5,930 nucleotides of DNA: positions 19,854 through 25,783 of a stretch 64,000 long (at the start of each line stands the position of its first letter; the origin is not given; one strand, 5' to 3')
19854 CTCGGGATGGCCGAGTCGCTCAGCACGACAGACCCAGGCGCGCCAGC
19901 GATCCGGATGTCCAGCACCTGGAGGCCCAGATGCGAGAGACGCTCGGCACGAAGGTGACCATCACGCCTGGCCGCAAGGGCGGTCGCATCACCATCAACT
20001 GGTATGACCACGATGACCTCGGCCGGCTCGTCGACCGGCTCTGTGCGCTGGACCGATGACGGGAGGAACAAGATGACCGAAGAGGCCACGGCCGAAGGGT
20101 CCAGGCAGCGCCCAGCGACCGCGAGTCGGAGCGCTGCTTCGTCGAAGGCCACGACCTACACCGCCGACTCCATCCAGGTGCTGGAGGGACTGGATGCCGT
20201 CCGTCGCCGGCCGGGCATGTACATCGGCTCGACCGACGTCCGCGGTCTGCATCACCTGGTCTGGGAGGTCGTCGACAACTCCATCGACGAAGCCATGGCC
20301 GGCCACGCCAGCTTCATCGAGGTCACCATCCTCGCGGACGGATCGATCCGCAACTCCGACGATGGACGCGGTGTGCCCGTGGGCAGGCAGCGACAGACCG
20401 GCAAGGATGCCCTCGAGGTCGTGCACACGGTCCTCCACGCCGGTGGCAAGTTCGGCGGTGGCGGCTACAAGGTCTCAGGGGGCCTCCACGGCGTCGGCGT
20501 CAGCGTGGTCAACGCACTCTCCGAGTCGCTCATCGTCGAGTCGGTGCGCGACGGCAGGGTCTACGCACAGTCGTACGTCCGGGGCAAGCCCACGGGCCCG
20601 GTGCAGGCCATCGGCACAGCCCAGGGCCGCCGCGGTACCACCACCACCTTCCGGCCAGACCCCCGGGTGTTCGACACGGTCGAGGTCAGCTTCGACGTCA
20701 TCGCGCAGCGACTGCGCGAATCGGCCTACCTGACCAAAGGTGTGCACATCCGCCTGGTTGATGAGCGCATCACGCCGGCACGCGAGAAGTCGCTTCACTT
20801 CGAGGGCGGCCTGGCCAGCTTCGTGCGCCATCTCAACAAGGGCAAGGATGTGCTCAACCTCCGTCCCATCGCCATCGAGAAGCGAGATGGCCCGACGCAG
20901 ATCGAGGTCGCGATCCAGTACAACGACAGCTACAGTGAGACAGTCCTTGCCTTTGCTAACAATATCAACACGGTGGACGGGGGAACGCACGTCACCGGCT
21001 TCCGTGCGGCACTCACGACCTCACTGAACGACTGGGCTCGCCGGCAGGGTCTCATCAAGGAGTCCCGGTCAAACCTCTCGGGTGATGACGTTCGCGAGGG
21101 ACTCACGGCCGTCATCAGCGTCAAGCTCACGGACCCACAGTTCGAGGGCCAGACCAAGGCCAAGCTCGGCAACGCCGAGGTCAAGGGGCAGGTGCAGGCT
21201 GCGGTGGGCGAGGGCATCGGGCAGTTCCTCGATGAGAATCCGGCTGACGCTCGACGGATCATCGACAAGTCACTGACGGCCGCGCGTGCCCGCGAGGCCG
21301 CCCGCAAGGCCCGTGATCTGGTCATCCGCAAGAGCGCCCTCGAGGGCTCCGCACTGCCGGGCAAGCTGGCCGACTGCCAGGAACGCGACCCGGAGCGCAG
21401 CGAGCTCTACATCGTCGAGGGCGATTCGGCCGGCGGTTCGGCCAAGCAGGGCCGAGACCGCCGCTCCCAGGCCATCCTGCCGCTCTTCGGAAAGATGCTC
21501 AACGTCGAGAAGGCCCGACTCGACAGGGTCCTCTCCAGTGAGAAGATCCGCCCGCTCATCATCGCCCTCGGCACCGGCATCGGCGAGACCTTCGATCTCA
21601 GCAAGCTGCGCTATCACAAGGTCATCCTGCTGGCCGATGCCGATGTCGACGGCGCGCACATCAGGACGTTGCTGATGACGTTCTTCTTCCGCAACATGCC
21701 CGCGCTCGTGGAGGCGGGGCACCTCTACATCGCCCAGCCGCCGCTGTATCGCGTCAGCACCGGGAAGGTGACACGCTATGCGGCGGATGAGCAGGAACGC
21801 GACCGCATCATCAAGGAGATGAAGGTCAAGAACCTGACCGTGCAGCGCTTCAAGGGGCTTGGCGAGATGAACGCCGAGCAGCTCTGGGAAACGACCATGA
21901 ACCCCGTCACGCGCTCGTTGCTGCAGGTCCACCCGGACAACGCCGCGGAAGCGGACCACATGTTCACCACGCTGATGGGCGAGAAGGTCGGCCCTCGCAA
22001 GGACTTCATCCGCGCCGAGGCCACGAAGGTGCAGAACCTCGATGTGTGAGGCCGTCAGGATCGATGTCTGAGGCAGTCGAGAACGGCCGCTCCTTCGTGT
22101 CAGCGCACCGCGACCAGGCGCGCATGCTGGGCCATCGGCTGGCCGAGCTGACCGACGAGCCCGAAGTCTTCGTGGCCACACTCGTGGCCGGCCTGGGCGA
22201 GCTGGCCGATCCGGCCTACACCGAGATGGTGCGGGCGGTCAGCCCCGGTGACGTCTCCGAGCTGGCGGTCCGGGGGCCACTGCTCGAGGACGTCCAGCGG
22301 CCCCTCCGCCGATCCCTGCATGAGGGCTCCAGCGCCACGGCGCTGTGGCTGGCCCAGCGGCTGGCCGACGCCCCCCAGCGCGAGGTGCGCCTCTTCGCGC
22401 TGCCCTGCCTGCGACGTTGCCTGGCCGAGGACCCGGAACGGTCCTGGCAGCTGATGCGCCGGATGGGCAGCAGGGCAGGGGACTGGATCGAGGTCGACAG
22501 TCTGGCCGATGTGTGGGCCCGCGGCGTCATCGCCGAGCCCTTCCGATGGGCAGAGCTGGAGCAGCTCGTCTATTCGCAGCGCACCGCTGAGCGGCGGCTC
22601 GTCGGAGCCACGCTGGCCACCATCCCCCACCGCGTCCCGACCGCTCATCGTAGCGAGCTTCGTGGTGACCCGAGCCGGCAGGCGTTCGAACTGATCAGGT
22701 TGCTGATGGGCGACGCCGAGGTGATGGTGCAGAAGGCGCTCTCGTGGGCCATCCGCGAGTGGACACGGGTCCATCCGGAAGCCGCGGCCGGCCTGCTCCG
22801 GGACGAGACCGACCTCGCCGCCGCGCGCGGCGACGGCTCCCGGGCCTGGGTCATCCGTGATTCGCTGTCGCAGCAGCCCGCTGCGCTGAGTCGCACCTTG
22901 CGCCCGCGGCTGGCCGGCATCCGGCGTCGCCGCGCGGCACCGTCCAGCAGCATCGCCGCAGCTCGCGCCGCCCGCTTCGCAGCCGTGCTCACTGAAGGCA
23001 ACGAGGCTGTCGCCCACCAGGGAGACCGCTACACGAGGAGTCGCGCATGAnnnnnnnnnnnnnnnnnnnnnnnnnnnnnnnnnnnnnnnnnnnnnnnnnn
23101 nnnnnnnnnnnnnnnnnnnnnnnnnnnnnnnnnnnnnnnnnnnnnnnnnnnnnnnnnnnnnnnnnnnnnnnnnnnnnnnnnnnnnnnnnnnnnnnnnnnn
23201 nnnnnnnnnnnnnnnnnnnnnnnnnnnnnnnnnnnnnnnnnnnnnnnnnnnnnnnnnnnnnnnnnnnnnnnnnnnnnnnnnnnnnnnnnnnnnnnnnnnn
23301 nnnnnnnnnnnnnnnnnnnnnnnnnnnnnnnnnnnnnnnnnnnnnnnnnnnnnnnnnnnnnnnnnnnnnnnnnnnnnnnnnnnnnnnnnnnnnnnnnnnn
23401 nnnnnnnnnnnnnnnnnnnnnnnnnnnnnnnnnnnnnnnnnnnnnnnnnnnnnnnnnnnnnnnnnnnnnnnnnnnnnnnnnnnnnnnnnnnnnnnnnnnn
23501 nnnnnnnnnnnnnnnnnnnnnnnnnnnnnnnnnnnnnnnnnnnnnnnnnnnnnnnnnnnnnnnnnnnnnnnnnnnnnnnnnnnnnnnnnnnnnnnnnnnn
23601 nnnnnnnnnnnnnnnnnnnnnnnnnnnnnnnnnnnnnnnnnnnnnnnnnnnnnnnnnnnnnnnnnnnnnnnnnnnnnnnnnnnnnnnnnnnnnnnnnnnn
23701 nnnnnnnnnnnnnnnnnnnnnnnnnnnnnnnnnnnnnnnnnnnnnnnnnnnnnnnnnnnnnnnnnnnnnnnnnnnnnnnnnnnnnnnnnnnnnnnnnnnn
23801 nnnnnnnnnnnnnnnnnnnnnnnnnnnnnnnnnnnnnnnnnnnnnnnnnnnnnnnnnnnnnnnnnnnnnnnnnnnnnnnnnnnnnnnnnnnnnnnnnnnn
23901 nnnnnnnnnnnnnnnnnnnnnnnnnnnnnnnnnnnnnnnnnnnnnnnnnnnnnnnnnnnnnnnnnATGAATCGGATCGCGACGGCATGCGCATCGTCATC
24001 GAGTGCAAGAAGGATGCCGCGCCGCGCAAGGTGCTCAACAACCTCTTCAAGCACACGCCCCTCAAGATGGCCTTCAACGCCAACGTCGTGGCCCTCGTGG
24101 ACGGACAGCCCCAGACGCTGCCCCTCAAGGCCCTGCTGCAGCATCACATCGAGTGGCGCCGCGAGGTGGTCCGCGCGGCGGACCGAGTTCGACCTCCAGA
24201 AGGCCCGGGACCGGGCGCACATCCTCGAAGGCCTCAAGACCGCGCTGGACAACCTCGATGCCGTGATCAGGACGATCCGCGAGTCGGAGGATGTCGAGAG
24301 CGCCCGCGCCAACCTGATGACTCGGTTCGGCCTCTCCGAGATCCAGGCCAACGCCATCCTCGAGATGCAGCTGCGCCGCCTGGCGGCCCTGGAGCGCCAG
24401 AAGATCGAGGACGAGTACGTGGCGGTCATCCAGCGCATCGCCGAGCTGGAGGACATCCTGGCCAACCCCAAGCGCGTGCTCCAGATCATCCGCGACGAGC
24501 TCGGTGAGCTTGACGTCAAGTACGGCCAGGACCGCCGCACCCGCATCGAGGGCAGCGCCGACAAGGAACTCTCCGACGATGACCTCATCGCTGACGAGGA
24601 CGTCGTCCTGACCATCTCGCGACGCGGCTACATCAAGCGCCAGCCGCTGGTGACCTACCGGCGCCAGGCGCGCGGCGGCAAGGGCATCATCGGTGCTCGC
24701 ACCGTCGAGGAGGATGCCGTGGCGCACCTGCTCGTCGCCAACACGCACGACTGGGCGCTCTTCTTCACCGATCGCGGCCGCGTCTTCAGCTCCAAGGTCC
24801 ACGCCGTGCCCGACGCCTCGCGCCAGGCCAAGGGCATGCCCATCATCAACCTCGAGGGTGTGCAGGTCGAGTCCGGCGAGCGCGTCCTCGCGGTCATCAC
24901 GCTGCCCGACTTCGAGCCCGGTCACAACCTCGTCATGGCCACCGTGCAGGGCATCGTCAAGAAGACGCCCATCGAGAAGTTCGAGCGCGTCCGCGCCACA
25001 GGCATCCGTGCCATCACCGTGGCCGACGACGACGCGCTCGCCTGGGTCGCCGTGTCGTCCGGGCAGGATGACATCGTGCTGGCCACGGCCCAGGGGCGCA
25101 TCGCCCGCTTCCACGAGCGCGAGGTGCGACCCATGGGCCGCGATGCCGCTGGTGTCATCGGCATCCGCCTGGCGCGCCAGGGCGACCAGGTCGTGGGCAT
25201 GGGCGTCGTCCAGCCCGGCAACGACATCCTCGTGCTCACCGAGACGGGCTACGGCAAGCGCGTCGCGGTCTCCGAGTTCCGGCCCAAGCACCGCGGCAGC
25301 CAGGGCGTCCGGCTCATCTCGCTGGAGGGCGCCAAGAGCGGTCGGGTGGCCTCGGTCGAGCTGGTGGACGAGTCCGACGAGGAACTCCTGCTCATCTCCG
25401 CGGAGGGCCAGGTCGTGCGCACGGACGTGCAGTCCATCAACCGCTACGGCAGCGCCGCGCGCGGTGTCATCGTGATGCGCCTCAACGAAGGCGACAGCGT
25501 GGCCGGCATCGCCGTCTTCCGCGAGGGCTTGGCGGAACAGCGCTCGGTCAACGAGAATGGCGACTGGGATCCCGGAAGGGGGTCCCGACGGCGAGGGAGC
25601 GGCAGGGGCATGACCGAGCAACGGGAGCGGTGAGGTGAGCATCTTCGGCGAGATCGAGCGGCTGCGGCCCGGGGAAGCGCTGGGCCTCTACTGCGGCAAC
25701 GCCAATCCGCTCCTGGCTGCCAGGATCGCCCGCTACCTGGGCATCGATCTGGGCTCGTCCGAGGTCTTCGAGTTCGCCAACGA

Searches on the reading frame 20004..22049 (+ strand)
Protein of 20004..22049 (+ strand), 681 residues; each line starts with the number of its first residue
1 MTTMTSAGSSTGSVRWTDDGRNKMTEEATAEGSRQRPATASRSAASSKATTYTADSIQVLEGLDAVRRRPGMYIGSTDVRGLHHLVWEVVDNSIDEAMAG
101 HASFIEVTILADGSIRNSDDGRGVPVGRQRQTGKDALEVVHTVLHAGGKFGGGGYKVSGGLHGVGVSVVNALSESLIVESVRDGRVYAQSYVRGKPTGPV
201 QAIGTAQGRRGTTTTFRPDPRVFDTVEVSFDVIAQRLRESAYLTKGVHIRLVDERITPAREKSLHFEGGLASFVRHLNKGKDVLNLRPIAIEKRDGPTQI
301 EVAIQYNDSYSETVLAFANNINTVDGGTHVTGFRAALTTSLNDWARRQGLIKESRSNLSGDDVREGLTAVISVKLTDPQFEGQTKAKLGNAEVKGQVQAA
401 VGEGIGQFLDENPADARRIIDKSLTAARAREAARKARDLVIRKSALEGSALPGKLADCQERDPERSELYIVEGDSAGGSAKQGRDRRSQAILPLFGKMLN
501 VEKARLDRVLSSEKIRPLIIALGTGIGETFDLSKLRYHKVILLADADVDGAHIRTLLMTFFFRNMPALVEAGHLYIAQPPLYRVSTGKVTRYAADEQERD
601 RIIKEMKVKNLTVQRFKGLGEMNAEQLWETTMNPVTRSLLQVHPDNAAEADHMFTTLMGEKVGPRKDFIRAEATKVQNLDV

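Call 8: search_protein_families(library=pfam, proteins=[window:20004-22049:+])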
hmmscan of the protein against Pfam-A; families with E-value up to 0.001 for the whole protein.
window:20004-22049:+ (681 aa): 4 families
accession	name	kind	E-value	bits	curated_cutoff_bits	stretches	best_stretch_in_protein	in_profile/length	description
PF00204.31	DNA_gyraseB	-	1.3e-57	194.4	27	1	269-438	1-172/173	DNA gyrase B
PF00986.26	DNA_gyraseB_C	-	2.9e-29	101.4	29.8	1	609-669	2-62/63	DNA gyrase B subunit, carboxyl terminus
PF01751.28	Toprim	-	1.1e-17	64.4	23.1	1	467-578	1-95/96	Toprim domain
PF02518.31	HATPase_c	-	1.3e-12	48.5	26.4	1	78-219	2-108/111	Histidine kinase-, DNA gyrase B-, and HSP90-like ATPase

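Call 48: search_protein_families(library=ncbifam, proteins=[window:20004-22049:+], max_evalue=1e-10)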
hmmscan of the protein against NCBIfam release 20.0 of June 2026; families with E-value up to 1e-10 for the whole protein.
window:20004-22049:+ (681 aa): 5 families
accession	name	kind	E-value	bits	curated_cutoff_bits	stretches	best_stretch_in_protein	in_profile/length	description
NF011501.0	PRK14939.1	subfamily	6.9e-293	974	796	2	46-610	4-567/803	DNA gyrase subunit B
NF004189.0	PRK05644.1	subfamily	7.1e-292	969.5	740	1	46-681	4-641/641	DNA gyrase subunit B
TIGR01059.1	gyrB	equivalog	2.2e-281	935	882.4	1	52-681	1-639/639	DNA topoisomerase (ATP-hydrolyzing) subunit B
TIGR01058.1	parE_Gpos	equivalog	7.8e-229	761.2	899.95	1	50-671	3-625/637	DNA topoisomerase IV subunit B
TIGR01055.1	parE_Gneg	equivalog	2.2e-180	601.2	723.35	1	50-673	2-622/625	DNA topoisomerase IV subunit B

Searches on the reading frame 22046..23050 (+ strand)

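Call 8: search_protein_families(library=pfam, proteins=[window:22046-23050:+])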
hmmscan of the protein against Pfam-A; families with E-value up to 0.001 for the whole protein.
window:22046-23050:+ (334 aa): 1 family
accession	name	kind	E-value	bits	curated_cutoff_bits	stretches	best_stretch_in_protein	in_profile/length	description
PF08713.17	DNA_alkylation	-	1.2e-17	64.8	21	1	49-248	4-191/213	DNA alkylation repair enzyme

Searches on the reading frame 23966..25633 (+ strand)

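Call 8: search_protein_families(library=pfam, proteins=[window:23966-25633:+])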
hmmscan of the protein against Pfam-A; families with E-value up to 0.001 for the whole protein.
window:23966-25633:+ (555 aa): 2 families
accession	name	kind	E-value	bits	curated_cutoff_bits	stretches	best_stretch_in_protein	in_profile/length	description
PF03989.18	DNA_gyraseA_C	-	5.1e-67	221.6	27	6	472-517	1-46/48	DNA gyrase C-terminal domain, beta-propeller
PF00521.26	DNA_topoisoIV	-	4.3e-22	79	31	1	70-179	324-431/432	DNA gyrase/topoisomerase IV, subunit A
